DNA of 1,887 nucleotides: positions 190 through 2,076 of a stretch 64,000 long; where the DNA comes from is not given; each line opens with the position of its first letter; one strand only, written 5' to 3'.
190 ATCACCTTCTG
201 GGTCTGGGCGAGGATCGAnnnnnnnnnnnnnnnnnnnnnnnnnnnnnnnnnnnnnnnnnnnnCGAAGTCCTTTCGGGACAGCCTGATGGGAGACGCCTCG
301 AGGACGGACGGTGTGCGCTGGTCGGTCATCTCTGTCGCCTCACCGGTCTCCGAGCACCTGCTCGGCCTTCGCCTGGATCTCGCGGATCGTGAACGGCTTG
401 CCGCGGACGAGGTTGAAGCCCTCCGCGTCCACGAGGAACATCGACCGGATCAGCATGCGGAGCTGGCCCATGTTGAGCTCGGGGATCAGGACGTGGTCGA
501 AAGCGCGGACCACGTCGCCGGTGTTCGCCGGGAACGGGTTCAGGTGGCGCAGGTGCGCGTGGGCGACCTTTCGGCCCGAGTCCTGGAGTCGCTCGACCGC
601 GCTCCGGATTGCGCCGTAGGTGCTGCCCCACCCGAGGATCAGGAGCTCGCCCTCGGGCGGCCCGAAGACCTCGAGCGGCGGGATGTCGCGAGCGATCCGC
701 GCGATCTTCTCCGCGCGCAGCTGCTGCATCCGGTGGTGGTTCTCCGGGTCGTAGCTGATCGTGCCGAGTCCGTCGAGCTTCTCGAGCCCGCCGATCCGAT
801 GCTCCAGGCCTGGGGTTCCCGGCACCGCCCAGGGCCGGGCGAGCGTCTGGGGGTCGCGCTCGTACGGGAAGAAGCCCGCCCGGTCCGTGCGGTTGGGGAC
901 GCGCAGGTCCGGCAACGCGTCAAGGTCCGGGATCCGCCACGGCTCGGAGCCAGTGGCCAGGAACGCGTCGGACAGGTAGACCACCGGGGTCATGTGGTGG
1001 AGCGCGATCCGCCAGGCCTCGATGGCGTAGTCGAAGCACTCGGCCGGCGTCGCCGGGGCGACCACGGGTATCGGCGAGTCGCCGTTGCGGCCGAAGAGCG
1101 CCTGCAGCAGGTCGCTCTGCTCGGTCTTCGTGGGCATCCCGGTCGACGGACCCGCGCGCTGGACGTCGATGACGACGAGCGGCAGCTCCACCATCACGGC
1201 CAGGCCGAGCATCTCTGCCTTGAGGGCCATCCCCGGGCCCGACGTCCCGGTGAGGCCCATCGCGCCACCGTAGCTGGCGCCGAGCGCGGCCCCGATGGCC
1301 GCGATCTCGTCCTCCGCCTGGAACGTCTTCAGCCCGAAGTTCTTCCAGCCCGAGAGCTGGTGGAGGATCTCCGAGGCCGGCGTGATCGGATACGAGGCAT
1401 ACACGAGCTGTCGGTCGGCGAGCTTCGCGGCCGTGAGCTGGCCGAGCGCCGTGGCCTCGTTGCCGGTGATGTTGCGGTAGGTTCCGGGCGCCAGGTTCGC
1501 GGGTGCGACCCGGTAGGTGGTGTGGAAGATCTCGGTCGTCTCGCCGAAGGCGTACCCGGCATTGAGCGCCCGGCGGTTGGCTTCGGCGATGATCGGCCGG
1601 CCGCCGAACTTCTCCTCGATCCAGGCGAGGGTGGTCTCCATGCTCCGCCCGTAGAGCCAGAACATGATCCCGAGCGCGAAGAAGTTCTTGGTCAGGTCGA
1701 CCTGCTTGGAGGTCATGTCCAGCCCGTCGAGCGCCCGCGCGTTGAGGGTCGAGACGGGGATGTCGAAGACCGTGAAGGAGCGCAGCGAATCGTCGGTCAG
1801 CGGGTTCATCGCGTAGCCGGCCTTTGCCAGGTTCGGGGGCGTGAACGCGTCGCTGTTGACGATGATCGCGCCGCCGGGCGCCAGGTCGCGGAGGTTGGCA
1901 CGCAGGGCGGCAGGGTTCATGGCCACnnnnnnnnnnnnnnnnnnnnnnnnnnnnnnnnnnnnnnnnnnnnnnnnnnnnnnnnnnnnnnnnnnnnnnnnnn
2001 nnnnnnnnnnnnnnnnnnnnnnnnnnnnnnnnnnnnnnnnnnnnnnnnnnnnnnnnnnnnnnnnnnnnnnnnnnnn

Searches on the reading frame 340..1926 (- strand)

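Call 51: search_protein_families(library=pfam, proteins=[window:340-1926:-], max_evalue=0.0001)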
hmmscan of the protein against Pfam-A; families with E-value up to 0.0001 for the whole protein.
window:340-1926:- (528 aa): 3 families
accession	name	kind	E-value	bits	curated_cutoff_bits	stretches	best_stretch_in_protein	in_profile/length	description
PF01855.24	POR_N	-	1.1e-54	186.1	27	1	175-385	10-220/231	Pyruvate flavodoxin/ferredoxin oxidoreductase, thiamine diP-bdg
PF01558.24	POR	-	7e-15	56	27.4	1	1-126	62-173/173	Pyruvate ferredoxin/flavodoxin oxidoreductase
PF17147.9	PFOR_II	-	1.1e-05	26.1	27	1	427-495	2-76/102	Pyruvate:ferredoxin oxidoreductase core domain II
